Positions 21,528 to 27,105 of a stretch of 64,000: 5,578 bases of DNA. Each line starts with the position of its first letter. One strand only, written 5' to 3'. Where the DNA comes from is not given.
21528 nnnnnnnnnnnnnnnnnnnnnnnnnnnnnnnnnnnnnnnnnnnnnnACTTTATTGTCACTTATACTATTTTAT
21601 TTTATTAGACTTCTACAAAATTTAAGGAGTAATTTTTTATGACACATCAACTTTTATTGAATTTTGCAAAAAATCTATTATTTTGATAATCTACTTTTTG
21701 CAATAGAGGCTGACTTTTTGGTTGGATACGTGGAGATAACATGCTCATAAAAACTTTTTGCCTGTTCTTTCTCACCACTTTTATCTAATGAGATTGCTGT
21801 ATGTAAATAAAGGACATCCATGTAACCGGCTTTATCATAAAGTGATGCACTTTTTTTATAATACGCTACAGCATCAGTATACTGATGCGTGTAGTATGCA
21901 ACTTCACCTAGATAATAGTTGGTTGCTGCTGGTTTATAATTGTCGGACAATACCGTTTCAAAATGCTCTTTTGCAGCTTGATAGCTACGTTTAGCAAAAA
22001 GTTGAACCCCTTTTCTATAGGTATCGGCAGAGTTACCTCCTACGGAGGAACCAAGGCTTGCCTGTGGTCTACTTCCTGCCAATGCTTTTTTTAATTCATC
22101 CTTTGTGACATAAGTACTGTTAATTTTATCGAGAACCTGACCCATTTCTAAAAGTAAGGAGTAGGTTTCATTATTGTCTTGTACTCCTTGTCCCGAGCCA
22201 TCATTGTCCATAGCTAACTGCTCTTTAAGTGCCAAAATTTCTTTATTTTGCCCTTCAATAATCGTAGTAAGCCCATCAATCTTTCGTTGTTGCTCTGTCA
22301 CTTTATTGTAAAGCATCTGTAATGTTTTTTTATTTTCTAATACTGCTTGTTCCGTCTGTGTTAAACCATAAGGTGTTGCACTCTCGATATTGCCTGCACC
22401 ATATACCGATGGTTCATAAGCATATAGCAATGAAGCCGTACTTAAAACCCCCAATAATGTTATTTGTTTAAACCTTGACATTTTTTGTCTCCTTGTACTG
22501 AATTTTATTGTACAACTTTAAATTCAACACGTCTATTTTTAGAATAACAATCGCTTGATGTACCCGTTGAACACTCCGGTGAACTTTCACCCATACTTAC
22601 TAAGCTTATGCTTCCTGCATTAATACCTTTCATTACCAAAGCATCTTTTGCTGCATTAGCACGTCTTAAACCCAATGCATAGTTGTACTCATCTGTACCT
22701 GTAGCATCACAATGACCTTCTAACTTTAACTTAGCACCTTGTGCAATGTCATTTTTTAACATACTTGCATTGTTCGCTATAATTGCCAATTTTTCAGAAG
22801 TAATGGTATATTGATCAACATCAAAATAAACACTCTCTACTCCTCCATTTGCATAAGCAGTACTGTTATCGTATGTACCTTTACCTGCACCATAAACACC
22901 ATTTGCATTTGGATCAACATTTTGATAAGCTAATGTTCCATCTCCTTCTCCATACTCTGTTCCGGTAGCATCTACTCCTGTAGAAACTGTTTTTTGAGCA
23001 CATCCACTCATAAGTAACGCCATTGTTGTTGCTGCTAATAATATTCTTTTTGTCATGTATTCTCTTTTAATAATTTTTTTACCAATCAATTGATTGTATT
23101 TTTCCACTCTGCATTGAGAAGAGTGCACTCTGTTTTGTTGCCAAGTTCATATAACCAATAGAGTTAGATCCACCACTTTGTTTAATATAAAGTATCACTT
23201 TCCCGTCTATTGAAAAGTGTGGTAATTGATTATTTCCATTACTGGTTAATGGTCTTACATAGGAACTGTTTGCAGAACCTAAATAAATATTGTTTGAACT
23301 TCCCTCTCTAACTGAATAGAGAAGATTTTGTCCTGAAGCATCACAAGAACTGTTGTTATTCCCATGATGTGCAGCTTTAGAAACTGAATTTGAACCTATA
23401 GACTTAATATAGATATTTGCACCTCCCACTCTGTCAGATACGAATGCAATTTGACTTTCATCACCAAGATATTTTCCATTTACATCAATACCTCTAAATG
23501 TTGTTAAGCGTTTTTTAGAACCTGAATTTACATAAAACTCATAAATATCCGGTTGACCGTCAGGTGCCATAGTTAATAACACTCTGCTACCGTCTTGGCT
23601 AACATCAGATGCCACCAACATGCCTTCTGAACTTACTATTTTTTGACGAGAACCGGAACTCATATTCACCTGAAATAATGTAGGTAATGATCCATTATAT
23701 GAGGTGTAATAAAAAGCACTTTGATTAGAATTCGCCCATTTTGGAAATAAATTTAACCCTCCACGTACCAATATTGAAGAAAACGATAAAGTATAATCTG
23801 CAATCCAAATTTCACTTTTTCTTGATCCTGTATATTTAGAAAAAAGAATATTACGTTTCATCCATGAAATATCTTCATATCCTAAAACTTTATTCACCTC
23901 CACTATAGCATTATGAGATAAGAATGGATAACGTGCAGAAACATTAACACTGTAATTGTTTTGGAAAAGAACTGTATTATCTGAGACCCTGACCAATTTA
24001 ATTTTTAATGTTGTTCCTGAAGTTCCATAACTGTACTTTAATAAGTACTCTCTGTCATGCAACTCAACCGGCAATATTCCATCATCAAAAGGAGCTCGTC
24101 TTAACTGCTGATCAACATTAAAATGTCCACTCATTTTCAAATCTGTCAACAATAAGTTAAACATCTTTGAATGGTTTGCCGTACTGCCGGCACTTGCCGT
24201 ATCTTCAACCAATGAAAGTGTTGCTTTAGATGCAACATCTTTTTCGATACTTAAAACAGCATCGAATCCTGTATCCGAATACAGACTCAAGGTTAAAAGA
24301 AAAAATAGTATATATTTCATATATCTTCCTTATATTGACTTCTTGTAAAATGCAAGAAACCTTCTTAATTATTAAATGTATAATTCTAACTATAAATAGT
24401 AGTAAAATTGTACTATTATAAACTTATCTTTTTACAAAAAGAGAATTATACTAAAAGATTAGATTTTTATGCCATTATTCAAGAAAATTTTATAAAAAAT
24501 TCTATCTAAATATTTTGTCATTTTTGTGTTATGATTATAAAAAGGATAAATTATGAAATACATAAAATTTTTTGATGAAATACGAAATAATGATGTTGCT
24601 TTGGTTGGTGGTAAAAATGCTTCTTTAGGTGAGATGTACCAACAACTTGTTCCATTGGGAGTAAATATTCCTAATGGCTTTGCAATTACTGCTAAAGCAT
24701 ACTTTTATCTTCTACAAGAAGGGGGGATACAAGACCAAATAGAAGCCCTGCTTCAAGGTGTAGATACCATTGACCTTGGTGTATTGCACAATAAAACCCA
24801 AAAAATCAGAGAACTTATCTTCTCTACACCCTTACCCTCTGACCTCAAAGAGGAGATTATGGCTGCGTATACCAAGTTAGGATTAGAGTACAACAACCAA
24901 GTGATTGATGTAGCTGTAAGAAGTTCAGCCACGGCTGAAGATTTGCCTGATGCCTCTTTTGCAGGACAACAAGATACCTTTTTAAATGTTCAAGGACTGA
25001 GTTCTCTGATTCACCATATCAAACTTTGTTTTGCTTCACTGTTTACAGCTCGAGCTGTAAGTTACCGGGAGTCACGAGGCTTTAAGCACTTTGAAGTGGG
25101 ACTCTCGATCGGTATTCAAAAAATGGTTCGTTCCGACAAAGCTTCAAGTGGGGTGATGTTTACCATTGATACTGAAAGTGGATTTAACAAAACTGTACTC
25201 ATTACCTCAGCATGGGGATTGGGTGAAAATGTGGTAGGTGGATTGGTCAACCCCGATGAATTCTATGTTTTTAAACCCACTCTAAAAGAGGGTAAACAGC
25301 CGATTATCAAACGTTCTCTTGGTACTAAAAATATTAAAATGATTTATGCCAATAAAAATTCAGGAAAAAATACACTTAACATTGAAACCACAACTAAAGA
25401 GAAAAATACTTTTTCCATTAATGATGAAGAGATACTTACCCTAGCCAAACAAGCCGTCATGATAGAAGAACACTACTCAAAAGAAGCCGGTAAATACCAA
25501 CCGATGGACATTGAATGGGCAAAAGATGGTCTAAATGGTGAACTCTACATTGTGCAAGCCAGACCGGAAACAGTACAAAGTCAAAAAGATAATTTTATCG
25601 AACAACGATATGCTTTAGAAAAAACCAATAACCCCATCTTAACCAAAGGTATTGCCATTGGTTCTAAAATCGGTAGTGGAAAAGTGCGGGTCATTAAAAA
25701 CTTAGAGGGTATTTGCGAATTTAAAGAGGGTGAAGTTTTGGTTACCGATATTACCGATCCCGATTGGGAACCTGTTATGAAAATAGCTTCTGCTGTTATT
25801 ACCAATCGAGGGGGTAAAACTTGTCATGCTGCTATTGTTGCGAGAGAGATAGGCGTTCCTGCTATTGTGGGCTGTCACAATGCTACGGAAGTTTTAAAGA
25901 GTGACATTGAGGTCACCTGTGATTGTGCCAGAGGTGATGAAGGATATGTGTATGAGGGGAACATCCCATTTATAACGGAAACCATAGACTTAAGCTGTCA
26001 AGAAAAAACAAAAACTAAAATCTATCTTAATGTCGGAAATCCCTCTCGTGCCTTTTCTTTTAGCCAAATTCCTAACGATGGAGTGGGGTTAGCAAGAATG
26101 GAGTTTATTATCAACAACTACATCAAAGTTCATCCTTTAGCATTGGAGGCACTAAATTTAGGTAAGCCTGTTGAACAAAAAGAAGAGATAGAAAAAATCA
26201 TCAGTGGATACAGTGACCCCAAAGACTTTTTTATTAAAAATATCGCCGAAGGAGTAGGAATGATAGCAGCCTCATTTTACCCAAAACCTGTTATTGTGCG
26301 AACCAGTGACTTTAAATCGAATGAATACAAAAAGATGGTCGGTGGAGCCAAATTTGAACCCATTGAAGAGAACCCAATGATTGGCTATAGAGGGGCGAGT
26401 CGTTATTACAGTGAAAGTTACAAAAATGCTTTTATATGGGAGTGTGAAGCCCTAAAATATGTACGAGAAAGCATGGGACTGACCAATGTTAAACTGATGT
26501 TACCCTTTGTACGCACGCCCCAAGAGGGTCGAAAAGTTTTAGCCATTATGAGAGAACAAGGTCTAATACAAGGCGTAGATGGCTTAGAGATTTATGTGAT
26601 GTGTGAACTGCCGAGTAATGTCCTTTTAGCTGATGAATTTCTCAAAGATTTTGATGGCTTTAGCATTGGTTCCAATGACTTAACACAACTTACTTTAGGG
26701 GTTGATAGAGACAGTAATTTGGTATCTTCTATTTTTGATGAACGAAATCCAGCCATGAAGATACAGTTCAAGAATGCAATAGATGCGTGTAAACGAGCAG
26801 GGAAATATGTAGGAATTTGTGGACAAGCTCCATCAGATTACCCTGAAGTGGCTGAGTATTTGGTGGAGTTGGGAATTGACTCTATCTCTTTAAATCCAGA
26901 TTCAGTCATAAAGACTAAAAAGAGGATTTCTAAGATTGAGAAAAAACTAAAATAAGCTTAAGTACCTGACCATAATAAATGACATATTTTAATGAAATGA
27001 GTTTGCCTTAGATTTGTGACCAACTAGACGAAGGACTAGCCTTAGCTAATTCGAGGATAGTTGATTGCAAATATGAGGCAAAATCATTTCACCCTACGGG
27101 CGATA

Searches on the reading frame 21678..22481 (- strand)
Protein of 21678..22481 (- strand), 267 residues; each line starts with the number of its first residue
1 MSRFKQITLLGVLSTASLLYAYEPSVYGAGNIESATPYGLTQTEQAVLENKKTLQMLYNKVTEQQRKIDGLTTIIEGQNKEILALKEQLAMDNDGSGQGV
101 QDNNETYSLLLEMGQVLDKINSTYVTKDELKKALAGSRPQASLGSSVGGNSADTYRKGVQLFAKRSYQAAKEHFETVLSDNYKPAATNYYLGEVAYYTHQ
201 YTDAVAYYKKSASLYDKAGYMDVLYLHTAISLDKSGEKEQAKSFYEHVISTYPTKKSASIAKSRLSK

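Call 27: search_protein_families(library=pfam, proteins=[window:21678-22481:-], max_evalue=0.0001)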
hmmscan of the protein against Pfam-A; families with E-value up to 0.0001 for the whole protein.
window:21678-22481:- (267 aa): 4 families
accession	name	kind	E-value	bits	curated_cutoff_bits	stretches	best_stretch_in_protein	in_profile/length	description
PF07719.23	TPR_2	-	1.8e-09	37.4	27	0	186-216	2-32/34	Tetratricopeptide repeat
PF13174.12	TPR_6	-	1.1e-06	29.4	26.3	0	225-254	3-32/33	Tetratricopeptide repeat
PF13424.12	TPR_12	-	1.2e-06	29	30.1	1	185-252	3-75/77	Tetratricopeptide repeat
PF00515.34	TPR_1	-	2.4e-06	27.6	27.8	0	189-214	5-30/34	Tetratricopeptide repeat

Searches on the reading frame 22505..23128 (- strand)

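Call 27: search_protein_families(library=pfam, proteins=[window:22505-23128:-], max_evalue=0.0001)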
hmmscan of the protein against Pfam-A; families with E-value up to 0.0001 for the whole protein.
window:22505-23128:- (207 aa): 1 family
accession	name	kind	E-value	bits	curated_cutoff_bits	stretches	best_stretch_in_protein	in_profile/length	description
PF00691.25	OmpA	-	1.1e-15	58.2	27.2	1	101-191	1-91/98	OmpA family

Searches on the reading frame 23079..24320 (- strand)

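Call 27: search_protein_families(library=pfam, proteins=[window:23079-24320:-], max_evalue=0.0001)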
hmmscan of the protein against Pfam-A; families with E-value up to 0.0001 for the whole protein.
window:23079-24320:- (413 aa): 0 families

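Call 87: search_protein_families(library=pfam, proteins=[window:23079-24320:-], max_evalue=0.01)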
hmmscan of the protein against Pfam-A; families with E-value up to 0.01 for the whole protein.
window:23079-24320:- (413 aa): 1 family
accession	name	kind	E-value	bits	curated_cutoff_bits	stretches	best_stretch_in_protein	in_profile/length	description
PF07676.18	PD40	-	0.00089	19.6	20.9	0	270-305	2-38/38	WD40-like Beta Propeller Repeat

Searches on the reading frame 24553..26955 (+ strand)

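Call 27: search_protein_families(library=pfam, proteins=[window:24553-26955:+], max_evalue=0.0001)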
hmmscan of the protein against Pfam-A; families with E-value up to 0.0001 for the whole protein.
window:24553-26955:+ (800 aa): 3 families
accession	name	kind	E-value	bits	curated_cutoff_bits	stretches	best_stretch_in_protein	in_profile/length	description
PF01326.24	PPDK_N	-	1.2e-118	396.6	27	1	16-347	2-317/328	Pyruvate phosphate dikinase, AMP/ATP-binding domain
PF02896.24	PEP-utilizers_C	-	7.3e-65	219.5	22.8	1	480-796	12-292/293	PEP-utilising enzyme, PEP-binding domain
PF00391.29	PEP-utilizers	-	9.2e-26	89.7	23.1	1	390-461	1-72/72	PEP-utilising enzyme, mobile domain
